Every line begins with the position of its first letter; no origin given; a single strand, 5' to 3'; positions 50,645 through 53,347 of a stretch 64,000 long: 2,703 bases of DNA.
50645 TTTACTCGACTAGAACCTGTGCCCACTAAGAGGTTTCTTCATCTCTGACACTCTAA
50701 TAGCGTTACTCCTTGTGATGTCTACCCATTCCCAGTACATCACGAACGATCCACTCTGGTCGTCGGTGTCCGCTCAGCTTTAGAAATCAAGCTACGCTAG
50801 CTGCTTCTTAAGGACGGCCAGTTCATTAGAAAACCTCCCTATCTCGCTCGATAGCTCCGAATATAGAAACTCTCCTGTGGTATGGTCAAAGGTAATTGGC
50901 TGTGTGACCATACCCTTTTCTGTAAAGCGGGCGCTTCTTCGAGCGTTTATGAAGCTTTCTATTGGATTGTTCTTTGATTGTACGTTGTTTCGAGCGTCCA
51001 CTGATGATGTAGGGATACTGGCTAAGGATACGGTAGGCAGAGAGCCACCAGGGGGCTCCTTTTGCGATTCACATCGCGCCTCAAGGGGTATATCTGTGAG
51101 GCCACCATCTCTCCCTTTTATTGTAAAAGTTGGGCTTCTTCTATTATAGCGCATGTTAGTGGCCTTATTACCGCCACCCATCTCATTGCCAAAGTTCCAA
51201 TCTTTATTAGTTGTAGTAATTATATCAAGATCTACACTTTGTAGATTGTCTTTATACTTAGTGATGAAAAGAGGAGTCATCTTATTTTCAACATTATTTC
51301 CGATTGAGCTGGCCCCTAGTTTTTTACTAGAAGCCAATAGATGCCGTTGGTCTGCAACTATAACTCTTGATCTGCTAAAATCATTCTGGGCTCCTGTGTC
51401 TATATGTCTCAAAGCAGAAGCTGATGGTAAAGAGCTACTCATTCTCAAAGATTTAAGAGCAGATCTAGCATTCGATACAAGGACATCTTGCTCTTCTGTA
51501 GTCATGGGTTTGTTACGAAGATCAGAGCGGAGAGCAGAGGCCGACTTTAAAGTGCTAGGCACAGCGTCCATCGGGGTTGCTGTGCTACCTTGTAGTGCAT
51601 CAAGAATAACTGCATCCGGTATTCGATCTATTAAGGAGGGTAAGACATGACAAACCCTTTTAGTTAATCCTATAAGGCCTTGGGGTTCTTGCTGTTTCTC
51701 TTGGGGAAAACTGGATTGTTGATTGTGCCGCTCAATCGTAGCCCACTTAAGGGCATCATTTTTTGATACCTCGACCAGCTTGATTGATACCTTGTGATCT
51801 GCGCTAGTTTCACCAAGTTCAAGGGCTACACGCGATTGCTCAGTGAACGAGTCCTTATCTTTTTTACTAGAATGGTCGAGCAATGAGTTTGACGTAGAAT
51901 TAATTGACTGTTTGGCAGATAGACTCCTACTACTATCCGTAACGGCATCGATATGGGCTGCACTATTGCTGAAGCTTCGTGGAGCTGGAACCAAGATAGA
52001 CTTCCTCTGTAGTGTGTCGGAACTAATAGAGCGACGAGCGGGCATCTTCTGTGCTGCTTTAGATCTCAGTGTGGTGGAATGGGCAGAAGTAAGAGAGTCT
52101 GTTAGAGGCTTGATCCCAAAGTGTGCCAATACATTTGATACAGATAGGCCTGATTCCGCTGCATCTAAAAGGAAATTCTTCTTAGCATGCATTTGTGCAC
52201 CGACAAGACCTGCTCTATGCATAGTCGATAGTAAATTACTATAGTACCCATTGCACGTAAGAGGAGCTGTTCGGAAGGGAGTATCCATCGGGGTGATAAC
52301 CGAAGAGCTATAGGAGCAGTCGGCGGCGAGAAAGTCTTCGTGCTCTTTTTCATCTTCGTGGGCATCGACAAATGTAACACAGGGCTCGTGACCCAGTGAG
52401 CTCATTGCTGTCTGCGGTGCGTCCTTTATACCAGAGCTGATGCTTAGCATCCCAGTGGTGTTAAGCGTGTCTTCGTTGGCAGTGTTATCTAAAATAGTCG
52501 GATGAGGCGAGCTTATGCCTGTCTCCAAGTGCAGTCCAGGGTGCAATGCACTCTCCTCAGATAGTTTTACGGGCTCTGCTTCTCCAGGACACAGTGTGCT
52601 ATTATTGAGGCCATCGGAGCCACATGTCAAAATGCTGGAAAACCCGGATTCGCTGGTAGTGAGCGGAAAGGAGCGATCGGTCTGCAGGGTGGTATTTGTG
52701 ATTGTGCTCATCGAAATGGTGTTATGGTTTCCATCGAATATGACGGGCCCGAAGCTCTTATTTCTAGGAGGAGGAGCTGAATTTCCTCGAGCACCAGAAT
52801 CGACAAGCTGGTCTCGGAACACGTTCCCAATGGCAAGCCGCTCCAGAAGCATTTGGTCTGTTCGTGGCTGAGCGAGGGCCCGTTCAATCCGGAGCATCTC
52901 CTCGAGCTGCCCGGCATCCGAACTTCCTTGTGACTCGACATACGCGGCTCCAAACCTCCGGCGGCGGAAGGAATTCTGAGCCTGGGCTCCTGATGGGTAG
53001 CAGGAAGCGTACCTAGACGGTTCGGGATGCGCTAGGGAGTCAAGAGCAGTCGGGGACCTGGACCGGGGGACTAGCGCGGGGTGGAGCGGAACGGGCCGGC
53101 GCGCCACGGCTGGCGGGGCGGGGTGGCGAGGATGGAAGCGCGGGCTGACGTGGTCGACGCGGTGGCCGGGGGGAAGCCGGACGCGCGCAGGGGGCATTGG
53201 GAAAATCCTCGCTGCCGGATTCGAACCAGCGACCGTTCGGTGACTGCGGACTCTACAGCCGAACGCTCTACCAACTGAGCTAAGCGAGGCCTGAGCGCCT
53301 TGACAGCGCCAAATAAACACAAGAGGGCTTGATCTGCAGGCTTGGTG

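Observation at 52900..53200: About 300-bp GC-rich island immediately 3' of the tRNA-Tyr gene, open in several reading frames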

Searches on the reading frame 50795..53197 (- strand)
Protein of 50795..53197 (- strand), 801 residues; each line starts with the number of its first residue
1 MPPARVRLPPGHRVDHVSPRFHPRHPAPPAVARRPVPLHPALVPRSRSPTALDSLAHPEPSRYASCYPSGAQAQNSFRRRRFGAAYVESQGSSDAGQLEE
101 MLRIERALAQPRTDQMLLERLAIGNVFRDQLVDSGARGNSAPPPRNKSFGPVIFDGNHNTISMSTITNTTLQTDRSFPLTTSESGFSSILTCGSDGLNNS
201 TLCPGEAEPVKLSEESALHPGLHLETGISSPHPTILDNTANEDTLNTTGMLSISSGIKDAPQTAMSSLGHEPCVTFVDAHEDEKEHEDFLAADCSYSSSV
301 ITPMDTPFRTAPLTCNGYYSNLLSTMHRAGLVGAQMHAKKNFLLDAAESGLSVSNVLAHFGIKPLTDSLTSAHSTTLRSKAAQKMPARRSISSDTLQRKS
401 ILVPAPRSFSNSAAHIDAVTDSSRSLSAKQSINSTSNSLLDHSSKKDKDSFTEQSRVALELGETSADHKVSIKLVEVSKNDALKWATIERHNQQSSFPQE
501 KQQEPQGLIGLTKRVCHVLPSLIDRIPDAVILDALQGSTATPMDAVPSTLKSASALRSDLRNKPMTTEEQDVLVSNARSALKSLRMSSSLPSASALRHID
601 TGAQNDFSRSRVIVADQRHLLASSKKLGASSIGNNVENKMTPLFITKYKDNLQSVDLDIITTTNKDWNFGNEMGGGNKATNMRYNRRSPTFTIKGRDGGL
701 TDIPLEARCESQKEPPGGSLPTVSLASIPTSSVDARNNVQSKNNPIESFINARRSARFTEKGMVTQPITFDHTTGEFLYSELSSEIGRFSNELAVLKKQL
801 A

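Call 8: find_homologous_proteins(query=window:50795-53197:-)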
Query window:50795-53197:- (801 aa): 6 proteins with E <= 0.001 among 8000 candidates.
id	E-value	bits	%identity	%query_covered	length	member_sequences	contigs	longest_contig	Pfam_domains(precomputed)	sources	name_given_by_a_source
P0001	0.0e+0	1713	97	100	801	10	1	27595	-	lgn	-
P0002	0.0e+0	1239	81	87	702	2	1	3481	-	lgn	-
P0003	0.0e+0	1037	63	100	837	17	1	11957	-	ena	-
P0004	2.6e-261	888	59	93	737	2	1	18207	-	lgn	-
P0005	8.0e-260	883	95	53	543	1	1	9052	-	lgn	-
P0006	3.1e-257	874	64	86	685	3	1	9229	-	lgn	-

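Call 10: find_encoding_contigs(protein=P0003, flank=4000, max_places=3)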
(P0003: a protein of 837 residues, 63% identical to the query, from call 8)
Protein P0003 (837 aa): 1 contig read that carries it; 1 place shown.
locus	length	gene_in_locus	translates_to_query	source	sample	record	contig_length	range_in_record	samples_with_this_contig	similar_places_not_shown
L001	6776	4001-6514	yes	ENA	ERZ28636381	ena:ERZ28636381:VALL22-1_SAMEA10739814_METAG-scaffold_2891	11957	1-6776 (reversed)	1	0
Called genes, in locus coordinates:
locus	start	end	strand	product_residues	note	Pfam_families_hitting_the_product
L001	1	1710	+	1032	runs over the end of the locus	PF13855:LRR_8 (weak), PF23598:LRR_14 (weak), PF12799:LRR_4 (weak), PF13516:LRR_6 (faint)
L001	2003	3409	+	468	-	PF00091:Tubulin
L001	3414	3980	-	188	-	PF00025:Arf, PF09439:SRPRB, PF00071:Ras, PF04670:Gtr1_RagA (weak), PF08477:Roc, PF00503:G-alpha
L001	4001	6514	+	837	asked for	-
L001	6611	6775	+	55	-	?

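Call 11: find_encoding_contigs(protein=P0004, flank=4000, max_places=3)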
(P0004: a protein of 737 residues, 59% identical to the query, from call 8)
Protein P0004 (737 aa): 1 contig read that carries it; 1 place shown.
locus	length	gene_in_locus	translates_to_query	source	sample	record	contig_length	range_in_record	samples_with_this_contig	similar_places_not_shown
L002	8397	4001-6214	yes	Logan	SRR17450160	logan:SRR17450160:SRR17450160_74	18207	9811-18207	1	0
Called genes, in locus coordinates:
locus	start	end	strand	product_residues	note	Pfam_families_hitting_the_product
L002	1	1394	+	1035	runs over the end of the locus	PF12799:LRR_4 (weak), PF13855:LRR_8 (weak), PF13516:LRR_6 (faint)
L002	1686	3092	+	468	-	PF00091:Tubulin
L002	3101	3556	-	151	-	PF00025:Arf, PF00071:Ras, PF00503:G-alpha, PF08477:Roc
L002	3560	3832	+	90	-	-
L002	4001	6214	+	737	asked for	-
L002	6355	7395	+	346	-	-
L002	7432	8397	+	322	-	?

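Call 12: find_encoding_contigs(protein=P0006, flank=4000, max_places=3)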
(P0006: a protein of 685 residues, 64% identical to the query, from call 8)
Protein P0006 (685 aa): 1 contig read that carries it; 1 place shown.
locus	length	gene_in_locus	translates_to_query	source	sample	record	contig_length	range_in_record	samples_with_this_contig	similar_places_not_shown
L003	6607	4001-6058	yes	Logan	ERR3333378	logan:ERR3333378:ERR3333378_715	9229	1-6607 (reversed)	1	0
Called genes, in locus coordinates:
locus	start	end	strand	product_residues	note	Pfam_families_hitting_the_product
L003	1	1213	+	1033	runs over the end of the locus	PF12799:LRR_4 (weak), PF13855:LRR_8 (weak), PF23598:LRR_14 (weak), PF13516:LRR_6 (faint)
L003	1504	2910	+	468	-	PF00091:Tubulin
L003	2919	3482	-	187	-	PF00025:Arf, PF09439:SRPRB, PF00071:Ras, PF04670:Gtr1_RagA (weak), PF08477:Roc, PF00503:G-alpha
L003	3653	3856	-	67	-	-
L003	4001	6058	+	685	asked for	-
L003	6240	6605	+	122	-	?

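Call 13: find_encoding_contigs(protein=P0002, flank=4000, max_places=3)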
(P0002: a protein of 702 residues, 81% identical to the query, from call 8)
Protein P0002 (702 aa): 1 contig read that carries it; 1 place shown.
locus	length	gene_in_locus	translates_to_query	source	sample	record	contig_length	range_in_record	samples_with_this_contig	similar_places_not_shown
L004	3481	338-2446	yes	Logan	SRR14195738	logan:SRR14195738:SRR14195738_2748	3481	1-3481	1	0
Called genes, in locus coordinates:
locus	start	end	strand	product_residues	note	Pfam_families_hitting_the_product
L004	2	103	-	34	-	?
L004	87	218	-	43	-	-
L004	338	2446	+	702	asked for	-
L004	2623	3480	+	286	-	?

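Call 14: find_encoding_contigs(protein=P0005, flank=4000, max_places=3)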
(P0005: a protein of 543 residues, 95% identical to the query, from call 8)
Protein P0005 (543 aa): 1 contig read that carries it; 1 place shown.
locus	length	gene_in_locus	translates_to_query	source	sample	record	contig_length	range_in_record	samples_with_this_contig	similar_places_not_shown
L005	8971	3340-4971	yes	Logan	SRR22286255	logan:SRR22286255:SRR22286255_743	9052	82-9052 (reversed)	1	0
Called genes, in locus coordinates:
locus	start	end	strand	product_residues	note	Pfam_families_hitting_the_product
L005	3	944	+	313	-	?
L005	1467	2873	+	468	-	PF00091:Tubulin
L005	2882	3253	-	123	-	PF00025:Arf, PF00071:Ras (weak), PF00503:G-alpha (weak), PF08477:Roc (weak)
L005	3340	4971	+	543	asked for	-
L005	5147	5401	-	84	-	-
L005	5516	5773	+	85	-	-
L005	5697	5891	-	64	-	-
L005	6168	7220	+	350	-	-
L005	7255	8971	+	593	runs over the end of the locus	-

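Call 15: find_encoding_contigs(protein=P0001, flank=4000, max_places=3)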
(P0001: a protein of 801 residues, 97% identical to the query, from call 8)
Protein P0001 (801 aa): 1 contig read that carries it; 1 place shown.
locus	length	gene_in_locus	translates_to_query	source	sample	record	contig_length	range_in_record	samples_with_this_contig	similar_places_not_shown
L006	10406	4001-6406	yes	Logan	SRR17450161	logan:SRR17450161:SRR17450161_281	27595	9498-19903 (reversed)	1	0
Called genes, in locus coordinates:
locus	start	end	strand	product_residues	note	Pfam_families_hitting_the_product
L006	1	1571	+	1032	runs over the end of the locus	PF13855:LRR_8 (weak), PF12799:LRR_4 (weak)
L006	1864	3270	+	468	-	PF00091:Tubulin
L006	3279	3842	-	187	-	PF00025:Arf, PF09439:SRPRB, PF00071:Ras, PF04670:Gtr1_RagA (weak), PF08477:Roc, PF00503:G-alpha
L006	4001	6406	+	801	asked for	-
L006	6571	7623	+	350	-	-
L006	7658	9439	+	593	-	-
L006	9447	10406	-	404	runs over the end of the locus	-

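Call 19: list_cluster_members(proteins=[P0001, P0002, P0003, P0004, P0006, window:50795-53197:-, window:50795-52897:-])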
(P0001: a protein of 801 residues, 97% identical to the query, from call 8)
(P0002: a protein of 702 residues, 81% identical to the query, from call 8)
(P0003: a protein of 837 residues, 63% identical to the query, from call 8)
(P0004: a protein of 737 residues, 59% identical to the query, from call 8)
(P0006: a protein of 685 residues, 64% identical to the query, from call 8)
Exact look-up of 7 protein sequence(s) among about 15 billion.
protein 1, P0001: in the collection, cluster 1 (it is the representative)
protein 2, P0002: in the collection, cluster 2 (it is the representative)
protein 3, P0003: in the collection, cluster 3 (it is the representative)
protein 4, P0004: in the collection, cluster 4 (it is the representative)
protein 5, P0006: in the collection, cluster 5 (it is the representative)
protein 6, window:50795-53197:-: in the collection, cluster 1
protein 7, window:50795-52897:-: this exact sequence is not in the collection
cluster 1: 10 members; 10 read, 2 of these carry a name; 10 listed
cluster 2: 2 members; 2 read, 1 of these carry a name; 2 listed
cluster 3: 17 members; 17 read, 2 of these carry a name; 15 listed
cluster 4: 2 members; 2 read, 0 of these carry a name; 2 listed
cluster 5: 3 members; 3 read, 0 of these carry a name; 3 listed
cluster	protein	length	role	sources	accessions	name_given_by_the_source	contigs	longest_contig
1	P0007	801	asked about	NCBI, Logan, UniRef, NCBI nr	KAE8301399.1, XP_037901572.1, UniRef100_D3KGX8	hypothetical protein GL50803_0035140 [Giardia duodenalis] | Uncharacterized protein n=1 Tax=Giardia intestinalis (strain ATCC 50803 / WB clone C6) ... | hypothetical protein GL50803_0035140 [Giardia intestinalis]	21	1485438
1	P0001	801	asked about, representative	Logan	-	-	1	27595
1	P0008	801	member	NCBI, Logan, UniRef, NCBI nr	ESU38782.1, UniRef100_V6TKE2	Hypothetical protein DHA2_150923 [Giardia duodenalis] | Uncharacterized protein n=1 Tax=Giardia intestinalis TaxID=5741 RepID=V6TKE2_GIAIN | Hypothetical protein DHA2_150923 [Giardia intestinalis]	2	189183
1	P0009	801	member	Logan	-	-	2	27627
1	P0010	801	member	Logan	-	-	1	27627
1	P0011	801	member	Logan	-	-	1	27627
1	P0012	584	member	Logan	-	-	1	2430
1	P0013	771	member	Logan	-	-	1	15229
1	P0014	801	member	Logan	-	-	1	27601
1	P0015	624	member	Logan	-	-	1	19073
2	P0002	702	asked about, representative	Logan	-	-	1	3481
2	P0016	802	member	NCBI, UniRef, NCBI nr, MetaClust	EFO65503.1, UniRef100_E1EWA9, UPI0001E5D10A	Hypothetical protein GLP15_5180 [Giardia lamblia P15] | Uncharacterized protein n=1 Tax=Giardia intestinalis (strain P15) TaxID=658858 ... | status=active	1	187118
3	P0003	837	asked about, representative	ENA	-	-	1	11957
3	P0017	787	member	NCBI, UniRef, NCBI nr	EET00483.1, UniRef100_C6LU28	Hypothetical protein GL50581_2276 [Giardia duodenalis ATCC 50581] | Uncharacterized protein n=1 Tax=Giardia intestinalis (strain ATCC 50581 / GS clone H7) ... | Hypothetical protein GL50581_2276 [Giardia intestinalis ATCC 50581]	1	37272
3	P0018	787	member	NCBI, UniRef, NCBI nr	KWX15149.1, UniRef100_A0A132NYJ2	hypothetical protein QR46_0859 [Giardia duodenalis assemblage B] | Uncharacterized protein n=1 Tax=Giardia duodenalis assemblage B TaxID=1394984 ... | hypothetical protein QR46_0859 [Giardia intestinalis assemblage B]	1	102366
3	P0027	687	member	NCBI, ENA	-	-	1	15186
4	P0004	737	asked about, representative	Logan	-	-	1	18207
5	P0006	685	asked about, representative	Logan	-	-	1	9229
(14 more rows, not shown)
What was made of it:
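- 53195..53197 (-): Start codon of GL50803_0035140, the first ATG of the open frame. The translation from this ATG is identical to XP_037901572.1 / KAE8301399.1 (call 19).
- Closest known: GL50803_0035140. Same: The island is codons 1-100 of this annotated CDS, and the annotations in assemblages A, E and B all begin at the same ATG (call 19).
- The DH, P15 and GS annotations start at the same ATG (801, 802 and 787 aa; call 19). Prokaryote-style gene callers sometimes picked later starts in other lineages (P0002, P0004, P0006, P0027; calls 8, 19).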

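Call 34: find_encoding_contigs(protein=P0027, flank=1500, max_places=3)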
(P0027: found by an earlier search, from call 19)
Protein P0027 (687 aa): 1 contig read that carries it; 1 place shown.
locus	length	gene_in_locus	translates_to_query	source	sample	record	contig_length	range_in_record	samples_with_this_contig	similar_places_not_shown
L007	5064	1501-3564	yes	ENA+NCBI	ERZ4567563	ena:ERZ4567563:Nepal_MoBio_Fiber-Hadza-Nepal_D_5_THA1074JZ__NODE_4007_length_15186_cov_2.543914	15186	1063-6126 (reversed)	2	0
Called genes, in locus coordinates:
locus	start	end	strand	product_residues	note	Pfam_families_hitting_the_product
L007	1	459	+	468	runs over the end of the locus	PF00091:Tubulin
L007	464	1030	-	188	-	PF00025:Arf, PF09439:SRPRB, PF00071:Ras, PF04670:Gtr1_RagA (weak), PF08477:Roc, PF00503:G-alpha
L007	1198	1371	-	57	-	-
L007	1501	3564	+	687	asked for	-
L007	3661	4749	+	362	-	-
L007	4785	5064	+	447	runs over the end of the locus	?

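Call 44: search_protein_families(library=pfam, proteins=[window:50795-53197:-], max_evalue=1)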
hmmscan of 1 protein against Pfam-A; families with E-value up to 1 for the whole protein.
window:50795-53197:- (801 aa): 1 family
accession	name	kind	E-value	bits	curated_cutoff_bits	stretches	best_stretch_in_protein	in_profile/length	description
PF18614.7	RNase_II_C_S1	-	0.21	11.9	26.6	1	700-727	19-46/59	RNase II-type exonuclease C-terminal S1 domain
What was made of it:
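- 50792..53197 (-): Whole CDS of hypothetical protein GL50803_0035140 (801 aa plus stop). No Pfam domain (call 44).
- Tried and rejected: Pfam gave no domain (call 44).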

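Call 47: search_protein_representatives(protein=window:50795-53197:-)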
Query: 801 residues. Proteins with E-value up to 0.001 (for the whole library): 3; up to 1e-10: 2; up to 1e-30: 1. The best 3 are listed.
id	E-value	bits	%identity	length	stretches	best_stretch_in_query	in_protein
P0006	9.7e-258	874.0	64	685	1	116-800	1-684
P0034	1.9e-13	66.4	59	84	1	427-501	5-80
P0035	1.3e-10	57.0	35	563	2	6-126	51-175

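Call 50: find_encoding_contigs(protein=P0035, flank=3000, max_places=3)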
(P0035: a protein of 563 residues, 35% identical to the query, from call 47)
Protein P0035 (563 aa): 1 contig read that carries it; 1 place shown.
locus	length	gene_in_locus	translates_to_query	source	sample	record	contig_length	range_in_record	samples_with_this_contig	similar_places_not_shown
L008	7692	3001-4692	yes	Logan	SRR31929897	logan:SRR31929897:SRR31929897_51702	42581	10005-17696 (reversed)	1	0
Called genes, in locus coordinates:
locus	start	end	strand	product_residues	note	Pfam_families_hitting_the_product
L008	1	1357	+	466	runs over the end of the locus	PF00091:Tubulin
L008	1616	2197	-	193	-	PF00025:Arf, PF00071:Ras, PF01926:MMR_HSR1 (faint), PF04670:Gtr1_RagA, PF08477:Roc, PF09439:SRPRB, PF00503:G-alpha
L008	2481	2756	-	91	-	PF06645:SPC12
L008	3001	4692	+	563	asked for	-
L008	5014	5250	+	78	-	-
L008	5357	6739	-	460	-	PF01399:PCI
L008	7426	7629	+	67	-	-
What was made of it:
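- On Protein-coding sequence (N-terminus of the GL50803_0035140 orthologue group): The locus is syntenic (call 50).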

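Call 54: find_encoding_contigs(protein=window:50795-53197:-, flank=1500, max_places=10)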
Protein window:50795-53197:- (801 aa): 22 contigs read that carry it; 7 places shown.
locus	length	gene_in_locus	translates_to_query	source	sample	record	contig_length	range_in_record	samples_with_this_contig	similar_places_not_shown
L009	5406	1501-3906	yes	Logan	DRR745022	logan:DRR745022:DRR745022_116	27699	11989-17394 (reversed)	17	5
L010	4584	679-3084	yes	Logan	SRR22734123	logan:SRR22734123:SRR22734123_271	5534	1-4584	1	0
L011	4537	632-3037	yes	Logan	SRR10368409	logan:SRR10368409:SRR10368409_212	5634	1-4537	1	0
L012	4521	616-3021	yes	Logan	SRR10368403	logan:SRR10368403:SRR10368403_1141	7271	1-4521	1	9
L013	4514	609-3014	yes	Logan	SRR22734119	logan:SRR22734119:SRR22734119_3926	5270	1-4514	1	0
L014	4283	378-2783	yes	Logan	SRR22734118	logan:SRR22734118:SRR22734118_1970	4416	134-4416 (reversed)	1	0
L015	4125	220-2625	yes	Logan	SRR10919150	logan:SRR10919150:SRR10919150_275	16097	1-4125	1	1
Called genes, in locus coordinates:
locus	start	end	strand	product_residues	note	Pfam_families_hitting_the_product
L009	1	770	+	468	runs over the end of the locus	PF00091:Tubulin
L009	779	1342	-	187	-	PF00025:Arf, PF09439:SRPRB, PF00071:Ras, PF04670:Gtr1_RagA (weak), PF08477:Roc, PF00503:G-alpha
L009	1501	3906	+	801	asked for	-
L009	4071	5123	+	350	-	-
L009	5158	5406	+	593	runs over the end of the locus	-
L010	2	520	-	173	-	?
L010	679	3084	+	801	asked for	-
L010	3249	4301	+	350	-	-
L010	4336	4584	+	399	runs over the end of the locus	?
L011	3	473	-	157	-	?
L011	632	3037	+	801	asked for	-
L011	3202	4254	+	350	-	-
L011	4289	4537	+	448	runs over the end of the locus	?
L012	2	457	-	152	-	?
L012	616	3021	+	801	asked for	-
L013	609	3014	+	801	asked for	-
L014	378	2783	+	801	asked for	-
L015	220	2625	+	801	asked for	-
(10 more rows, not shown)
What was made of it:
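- In contrast, 22 contigs encode the exact 801-aa protein (call 54), so these deletions are most likely homopolymer assembly errors.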

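Call 58: list_cluster_members(proteins=[P0035, P0004, P0006])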
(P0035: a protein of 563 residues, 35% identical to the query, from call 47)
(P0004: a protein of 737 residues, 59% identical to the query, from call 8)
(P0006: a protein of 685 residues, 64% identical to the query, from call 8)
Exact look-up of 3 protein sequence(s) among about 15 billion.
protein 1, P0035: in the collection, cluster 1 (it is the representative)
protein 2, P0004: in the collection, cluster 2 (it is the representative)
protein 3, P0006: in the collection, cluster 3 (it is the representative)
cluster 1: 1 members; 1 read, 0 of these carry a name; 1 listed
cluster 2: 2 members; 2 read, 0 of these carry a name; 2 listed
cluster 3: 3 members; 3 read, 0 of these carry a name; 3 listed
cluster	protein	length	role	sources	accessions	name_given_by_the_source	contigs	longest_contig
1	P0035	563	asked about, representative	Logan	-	-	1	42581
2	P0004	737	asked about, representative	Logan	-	-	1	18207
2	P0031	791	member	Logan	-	-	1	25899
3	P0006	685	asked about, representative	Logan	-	-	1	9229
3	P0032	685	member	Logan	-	-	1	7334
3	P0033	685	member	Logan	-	-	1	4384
